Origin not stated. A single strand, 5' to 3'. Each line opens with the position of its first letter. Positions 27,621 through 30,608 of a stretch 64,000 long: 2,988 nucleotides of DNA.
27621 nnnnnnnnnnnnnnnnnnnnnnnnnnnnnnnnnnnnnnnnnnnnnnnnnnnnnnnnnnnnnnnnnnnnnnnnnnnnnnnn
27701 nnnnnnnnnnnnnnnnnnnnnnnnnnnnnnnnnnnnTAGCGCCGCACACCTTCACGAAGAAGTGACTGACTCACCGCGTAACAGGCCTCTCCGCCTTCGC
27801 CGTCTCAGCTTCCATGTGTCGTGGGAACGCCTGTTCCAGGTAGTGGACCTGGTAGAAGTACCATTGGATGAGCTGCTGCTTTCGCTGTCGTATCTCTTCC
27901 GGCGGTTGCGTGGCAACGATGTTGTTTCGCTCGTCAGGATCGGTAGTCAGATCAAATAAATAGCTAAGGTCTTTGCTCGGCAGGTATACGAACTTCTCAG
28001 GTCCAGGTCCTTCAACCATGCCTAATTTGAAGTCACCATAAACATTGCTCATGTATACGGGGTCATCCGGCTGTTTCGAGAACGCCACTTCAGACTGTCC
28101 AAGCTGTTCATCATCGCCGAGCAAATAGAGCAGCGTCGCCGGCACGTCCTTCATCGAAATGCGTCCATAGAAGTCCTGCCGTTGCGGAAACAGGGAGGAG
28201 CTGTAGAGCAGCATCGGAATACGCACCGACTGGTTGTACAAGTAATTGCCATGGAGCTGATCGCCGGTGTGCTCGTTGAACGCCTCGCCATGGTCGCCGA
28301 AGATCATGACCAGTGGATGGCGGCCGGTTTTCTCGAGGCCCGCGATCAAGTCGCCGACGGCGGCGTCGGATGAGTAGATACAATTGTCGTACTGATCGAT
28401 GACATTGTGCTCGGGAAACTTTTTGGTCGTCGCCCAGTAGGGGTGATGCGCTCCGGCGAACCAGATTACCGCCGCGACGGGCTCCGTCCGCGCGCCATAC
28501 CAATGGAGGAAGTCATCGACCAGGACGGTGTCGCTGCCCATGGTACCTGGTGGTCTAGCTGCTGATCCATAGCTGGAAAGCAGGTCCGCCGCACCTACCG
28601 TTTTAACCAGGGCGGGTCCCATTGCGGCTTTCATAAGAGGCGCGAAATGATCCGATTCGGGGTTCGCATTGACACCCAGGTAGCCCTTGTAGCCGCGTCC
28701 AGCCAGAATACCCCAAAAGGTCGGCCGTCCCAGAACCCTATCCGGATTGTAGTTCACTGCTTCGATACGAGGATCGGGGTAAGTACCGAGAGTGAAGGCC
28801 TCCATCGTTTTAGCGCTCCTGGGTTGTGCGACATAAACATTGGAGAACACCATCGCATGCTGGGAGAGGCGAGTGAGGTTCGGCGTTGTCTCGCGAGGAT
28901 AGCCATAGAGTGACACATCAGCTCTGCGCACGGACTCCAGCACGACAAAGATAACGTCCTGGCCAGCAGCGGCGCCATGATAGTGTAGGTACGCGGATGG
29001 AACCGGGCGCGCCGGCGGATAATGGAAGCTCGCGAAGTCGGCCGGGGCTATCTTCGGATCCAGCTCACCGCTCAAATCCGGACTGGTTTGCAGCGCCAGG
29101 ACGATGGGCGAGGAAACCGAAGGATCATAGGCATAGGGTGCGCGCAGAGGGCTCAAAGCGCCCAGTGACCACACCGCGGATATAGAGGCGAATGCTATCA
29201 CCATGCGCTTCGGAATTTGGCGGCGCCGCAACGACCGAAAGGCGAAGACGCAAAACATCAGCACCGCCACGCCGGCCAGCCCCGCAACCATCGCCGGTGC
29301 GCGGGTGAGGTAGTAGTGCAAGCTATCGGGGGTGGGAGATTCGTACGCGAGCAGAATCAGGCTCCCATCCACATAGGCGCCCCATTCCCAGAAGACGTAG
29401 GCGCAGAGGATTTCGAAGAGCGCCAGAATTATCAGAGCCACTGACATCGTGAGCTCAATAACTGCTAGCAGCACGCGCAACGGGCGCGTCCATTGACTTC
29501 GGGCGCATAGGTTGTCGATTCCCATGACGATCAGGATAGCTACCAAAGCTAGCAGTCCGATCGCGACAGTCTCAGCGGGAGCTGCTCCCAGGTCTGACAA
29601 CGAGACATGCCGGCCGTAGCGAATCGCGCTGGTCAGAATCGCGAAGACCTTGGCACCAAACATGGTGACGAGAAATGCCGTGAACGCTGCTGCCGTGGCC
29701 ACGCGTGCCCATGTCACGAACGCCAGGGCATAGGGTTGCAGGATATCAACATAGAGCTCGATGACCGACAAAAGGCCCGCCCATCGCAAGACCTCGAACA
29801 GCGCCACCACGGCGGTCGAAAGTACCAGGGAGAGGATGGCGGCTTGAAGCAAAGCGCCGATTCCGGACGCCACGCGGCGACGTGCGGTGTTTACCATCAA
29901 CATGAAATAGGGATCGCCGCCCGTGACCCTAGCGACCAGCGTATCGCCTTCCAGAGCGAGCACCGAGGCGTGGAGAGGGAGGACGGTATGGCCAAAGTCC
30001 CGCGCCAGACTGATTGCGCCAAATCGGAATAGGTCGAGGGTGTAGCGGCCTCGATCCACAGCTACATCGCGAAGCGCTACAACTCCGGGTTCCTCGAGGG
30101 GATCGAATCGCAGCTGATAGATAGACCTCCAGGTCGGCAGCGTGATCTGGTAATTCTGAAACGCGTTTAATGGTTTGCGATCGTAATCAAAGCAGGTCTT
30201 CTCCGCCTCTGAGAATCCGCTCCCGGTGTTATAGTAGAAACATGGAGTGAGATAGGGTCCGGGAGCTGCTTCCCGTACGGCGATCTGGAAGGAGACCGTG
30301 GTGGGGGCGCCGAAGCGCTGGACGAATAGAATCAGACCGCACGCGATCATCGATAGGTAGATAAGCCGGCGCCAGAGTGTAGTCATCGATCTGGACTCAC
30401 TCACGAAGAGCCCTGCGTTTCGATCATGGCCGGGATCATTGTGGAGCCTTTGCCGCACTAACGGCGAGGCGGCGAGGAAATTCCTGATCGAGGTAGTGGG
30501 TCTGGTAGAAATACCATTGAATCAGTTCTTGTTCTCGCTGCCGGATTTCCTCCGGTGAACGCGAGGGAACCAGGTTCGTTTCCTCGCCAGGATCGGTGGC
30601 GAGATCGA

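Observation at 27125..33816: Unrecognised TM-domain-TM periplasmic module present four times across three tandem genes, fused to LtaS-type transferases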

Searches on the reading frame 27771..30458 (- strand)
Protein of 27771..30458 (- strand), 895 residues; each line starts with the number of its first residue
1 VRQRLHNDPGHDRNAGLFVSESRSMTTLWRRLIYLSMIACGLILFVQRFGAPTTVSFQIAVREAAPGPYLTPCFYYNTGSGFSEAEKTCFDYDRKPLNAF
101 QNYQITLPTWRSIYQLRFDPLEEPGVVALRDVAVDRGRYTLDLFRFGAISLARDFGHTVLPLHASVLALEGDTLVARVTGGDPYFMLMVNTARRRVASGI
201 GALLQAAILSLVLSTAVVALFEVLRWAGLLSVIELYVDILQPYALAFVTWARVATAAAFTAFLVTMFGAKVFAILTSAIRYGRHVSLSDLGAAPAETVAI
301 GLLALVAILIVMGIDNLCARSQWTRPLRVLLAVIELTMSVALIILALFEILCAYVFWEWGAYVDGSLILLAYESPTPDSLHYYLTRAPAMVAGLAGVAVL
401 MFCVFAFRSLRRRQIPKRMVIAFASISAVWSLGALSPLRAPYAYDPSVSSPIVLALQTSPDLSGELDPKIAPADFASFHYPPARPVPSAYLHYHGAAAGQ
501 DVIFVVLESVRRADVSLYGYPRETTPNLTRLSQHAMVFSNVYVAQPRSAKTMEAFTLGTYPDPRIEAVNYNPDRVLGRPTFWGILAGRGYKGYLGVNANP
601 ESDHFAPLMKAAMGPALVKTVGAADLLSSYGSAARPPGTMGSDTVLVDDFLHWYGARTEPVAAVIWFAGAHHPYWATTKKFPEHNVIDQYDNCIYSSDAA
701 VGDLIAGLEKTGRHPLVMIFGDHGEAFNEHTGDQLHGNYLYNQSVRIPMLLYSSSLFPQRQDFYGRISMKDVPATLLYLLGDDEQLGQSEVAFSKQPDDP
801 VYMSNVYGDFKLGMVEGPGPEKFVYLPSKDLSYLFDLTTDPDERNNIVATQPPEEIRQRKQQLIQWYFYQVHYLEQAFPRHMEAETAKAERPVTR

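Call 4: search_protein_families(library=pfam, proteins=[window:27771-30458:-], max_evalue=1)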
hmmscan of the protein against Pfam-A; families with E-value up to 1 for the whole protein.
window:27771-30458:- (895 aa): 2 families
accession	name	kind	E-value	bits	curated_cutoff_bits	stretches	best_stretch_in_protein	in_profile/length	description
PF00884.28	Sulfatase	-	8.5e-38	130.8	25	1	500-781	1-300/301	Sulfatase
PF16347.10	SGSH_C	-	0.012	16.2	29.3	0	828-861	112-145/154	N-sulphoglucosamine sulphohydrolase, C-terminal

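Call 5: search_protein_families(library=ncbifam, proteins=[window:27771-30458:-], max_evalue=1)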
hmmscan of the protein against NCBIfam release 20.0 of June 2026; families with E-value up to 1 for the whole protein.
window:27771-30458:- (895 aa): 19 families
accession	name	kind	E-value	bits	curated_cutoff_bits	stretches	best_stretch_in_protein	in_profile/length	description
NF007933.0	PRK10649.1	subfamily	9e-18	64.1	404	2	495-598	232-330/577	phosphoethanolamine transferase CptA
NF012179.0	CptA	domain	3e-13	49.3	900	2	491-594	216-314/556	phosphoethanolamine transferase CptA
TIGR03417.1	chol_sulfatase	equivalog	1.2e-12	47.6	433.45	2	690-852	256-424/500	choline-sulfatase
NF007160.0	PRK09598.1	equivalog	2.1e-11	42.8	561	2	502-541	226-266/523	phosphoethanolamine--lipid A transferase EptA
NF028537.1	P_eth_NH2_trans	domain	6.8e-11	41.4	500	2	330-542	59-268/527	phosphoethanolamine--lipid A transferase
NF010322.0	PRK13759.1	equivalog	1.1e-10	40.7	481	2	687-865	267-455/486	arylsulfatase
NF008593.0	PRK11560.1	equivalog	2.8e-07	29.2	493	2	493-531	239-279/563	kdo(2)-lipid A phosphoethanolamine 7''-transferase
NF052527.1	Mn_arylsulf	exception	3.1e-06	26.4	850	1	712-867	291-452/479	manganese-dependent arylsulfatase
NF008619.0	PRK11598.1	equivalog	1.2e-05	24.1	660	2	683-760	414-495/546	phosphoethanolamine transferase EptA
NF047438.1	polymyxin_MCR12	exception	2.7e-05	22.7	1200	1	686-757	419-494/548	MCR-12 family phosphoethanolamine--lipid A transferase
NF053595.1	LptchSynLtaSGpos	equivalog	0.0001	21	970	2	668-785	402-531/626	lipoteichoic acid synthase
NF033669.1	polymyxin_MCR8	exception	0.00015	20.9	1250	1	680-761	414-499/565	MCR-8 family phosphoethanolamine--lipid A transferase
NF045661.1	HdlasePehA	equivalog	0.00031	19.5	900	1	690-755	284-349/506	phosphoric/sulfuric ester hydrolase PehA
NF053859.1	polymyxin_MCR13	exception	0.004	16.1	1250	1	684-757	410-487/541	MCR-13 family phosphoethanolamine--lipid A transferase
NF033463.1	polymyxin_MCR5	exception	0.0046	15.7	1250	1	500-544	240-282/547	MCR-5 family phosphoethanolamine--lipid A transferase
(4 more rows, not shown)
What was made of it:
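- On Named equivalogs (LtaS, EptA, CptA, EptB, MCR): LtaS scores 21 bits against 970 (call 5).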

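Call 16: find_homologous_proteins(query=window:27771-30386:-, max_evalue=1e-10)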
Query window:27771-30386:- (871 aa): 19 proteins with E <= 1e-10 among 8000 candidates.
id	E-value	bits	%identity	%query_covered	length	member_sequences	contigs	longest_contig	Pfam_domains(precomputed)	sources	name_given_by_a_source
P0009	0.0e+0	1989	100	100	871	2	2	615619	PF00884.29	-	-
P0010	0.0e+0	1719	86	99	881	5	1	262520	PF00884.29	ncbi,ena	-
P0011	0.0e+0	1666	84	99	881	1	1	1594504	PF00884.29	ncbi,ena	-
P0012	0.0e+0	1662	83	99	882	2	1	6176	PF00884.29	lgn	-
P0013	0.0e+0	1436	73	99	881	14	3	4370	PF00884.29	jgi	jgi:glucan phosphoethanolaminetransferase (alkaline phosphatase superfamily)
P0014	0.0e+0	1363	63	96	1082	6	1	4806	PF00884.29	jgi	jgi:glucan phosphoethanolaminetransferase (alkaline phosphatase superfamily)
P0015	0.0e+0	1338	60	99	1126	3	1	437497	PF00884.29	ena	-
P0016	0.0e+0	1286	61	96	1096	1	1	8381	PF00884.29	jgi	jgi:glucan phosphoethanolaminetransferase (alkaline phosphatase superfamily)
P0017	0.0e+0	1272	58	97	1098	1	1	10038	PF00884.29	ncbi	-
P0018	0.0e+0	1215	63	98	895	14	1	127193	PF00884.29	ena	-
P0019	0.0e+0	1215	63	98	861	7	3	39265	PF00884.29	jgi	jgi:hypothetical protein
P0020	0.0e+0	1162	62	97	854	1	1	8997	PF00884.29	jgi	jgi:glucan phosphoethanolaminetransferase (alkaline phosphatase superfamily)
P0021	0.0e+0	1085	57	85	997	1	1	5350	PF00884.29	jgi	jgi:glucan phosphoethanolaminetransferase (alkaline phosphatase superfamily)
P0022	0.0e+0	1061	54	99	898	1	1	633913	PF00884.29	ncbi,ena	-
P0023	0.0e+0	1031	53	99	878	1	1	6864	PF00884.29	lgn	-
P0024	6.2e-237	807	55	66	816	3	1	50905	PF00884.29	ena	-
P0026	2.3e-30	123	30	43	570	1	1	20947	PF01663.28,PF16347.11,PF00884.29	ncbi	-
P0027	1.5e-18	84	32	36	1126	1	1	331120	PF01663.28,PF00884.29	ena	-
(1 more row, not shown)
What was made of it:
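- Closest known: Phosphoethanolamine transferases. Same: JGI names homologues 'glucan phosphoethanolaminetransferase' (call 16).
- Checked: B is 871 aa from the ATG at 30386, and an identical 871-aa database protein exists (P0009, call 16).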

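Call 39: search_solved_structures(query=window:27771-30386:-, max_evalue=0.001, show_alignments=3)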
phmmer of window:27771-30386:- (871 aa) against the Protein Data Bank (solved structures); distinct sequences matched with E-value up to 0.001: 24.
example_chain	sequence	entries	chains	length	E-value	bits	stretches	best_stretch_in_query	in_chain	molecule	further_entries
9bes_B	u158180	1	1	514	1.3e-10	43.1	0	657-757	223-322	S1_8A Sulfatase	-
9bb9_A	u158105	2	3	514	1.4e-10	43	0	657-757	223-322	S1_8A sulfatase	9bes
5zzu_A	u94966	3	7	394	1.6e-09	39.5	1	476-570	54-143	Phosphoethanolamine transferase EptC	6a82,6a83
4upi_A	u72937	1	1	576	2.6e-08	35.5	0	475-569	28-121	SULFATASE FAMILY PROTEIN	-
2qzu_A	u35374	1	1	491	2.5e-07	32.2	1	661-827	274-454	Putative sulfatase yidJ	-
9hh2_A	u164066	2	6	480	3.5e-07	31.8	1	465-539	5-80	Sulfatase, family S1-19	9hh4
9ihk_D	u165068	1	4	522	8.4e-07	30.5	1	656-846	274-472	Sulfatase_S1_30A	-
7stt_A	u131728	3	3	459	9e-07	30.4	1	476-548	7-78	N-acetylgalactosamine-6-sulfatase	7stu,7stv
9hh3_A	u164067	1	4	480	1.6e-06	29.5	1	465-539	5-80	Sulfatase, family S1-19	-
6pt6_B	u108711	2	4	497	3.3e-06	28.5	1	666-824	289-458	exo-2S-iota carrageenan S1 sulfatase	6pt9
6ptk_A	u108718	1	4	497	3.4e-06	28.5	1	666-824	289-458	exo-2S-iota carrageenan S1 sulfatase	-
6pt4_B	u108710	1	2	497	3.4e-06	28.5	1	666-824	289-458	exo-2S-iota carrageenan S1 sulfatase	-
4upl_A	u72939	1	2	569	1.1e-05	26.8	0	661-729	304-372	SULFATASE FAMILY PROTEIN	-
6b0k_A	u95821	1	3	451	2.5e-05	25.6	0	477-539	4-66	Iota-carrageenan sulfatase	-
6b0j_A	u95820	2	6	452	2.5e-05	25.6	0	477-539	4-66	Iota-carrageenan sulfatase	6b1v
3lxq_A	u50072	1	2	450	0.00014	23.1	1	477-761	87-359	Uncharacterized protein VP1736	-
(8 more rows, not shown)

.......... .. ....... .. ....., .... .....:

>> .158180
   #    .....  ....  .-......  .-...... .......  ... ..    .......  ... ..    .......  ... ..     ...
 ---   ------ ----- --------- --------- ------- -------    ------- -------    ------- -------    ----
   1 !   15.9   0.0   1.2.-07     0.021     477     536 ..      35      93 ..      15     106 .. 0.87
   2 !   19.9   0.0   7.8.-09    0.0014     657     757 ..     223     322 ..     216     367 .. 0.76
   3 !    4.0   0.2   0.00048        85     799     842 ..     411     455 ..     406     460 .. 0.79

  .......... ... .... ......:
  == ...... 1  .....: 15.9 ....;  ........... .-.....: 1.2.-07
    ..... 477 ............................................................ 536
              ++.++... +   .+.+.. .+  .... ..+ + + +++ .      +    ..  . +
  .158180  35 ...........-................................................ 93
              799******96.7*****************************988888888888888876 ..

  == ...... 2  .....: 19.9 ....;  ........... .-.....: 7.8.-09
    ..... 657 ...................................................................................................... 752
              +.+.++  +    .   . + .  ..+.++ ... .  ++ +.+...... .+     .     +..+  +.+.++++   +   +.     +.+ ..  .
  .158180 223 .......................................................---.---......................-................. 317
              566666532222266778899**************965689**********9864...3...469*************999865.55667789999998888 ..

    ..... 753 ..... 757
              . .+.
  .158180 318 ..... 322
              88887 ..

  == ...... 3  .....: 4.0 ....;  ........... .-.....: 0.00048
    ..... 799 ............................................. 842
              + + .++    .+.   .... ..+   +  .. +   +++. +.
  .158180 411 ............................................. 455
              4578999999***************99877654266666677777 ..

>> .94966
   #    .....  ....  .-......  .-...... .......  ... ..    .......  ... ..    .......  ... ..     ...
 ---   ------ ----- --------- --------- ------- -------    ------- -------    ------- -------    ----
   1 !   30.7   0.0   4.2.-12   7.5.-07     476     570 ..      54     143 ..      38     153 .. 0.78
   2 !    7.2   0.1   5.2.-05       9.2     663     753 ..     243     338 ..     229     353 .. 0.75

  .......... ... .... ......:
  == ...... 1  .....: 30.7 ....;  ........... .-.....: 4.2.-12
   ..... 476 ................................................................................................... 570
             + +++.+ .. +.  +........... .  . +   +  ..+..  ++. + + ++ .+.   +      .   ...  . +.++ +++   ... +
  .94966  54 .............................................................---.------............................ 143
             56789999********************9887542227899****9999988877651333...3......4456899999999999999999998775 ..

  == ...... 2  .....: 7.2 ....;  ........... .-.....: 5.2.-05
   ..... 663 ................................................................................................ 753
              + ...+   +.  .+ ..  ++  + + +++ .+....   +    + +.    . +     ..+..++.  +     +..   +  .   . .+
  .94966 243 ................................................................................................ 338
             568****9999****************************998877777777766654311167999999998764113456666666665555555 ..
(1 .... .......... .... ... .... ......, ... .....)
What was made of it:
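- Closest known: Phosphoethanolamine transferases. Same: These give the best NCBIfam partial hits (CptA 64 bits) and a PDB sequence hit to EptC (calls 5, 39).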

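Call 56: predict_structure(alignment_id=A5)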
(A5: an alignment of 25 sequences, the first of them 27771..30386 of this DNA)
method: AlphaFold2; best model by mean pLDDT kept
length: 871 residues; sequences in the alignment: 25
mean_pLDDT: 82.6   pTM: 0.69
mean pLDDT of the five models: 82.6, 81.3, 79.8, 75.9, 75.1
residues with pLDDT >= 90: 354; 70-90: 366; 50-70: 113; < 50: 38
segments of 3 or more residues with pLDDT < 50: 114-121, 351-354, 436-440, 706-710, 858-871
pLDDT, mean of each block of 10 residues (from residue 1): 65 78 67 86 70 83 76 75 78 87 88 46 71 87 90 84 73 69 80 75 68 66 84 93 93 89 86 90 88 76 81 93 93 86 66 57 86 93 87 82 85 78 88 59 63 83 96 96 89 94 97 94 88 92 78 92 96 84 92 94 93 85 97 96 72 87 86 96 94 91 51 59 92 95 95 94 94 92 82 83 85 80 87 91 91 69 31 29
secondary structure, 60 per line:
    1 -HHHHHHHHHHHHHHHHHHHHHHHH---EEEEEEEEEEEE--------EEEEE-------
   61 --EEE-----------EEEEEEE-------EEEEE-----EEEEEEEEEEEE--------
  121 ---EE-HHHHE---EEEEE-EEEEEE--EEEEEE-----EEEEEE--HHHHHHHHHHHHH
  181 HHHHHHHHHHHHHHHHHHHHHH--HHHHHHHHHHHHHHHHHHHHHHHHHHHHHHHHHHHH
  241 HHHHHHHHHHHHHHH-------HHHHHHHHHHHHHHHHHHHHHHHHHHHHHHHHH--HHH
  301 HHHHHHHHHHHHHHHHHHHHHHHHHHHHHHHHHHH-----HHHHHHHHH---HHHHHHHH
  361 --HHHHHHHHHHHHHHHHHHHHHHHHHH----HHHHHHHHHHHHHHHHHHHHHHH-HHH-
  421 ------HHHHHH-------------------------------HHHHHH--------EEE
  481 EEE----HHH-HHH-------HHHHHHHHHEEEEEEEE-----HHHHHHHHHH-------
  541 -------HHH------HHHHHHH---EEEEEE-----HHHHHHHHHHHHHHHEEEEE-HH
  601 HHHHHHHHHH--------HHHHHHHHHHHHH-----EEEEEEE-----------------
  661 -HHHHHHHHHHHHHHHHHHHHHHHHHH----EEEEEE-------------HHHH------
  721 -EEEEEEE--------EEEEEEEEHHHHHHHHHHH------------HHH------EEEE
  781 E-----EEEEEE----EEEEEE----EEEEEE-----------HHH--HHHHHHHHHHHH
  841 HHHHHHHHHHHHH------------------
elements in order (helices of 4 or more, strands of 3 or more residues): H2-25 E29-40 E49-53 E63-65 E77-83 E91-95 E101-112 H127-130 E135-139 E141-146 E149-154 E160-165 H168-202 H205-255 H263-295 H298-335 H341-349 H353-360 H363-388 H393-415 H427-432 H464-469 E478-483 H502-510 E511-518 H524-533 H557-563 E567-572 H578-592 E593-597 H599-610 H619-631 E637-643 H662-687 E692-697 H711-714 E722-728 E737-744 H745-755 E777-781 E787-792 E797-802 E807-812 H829-853
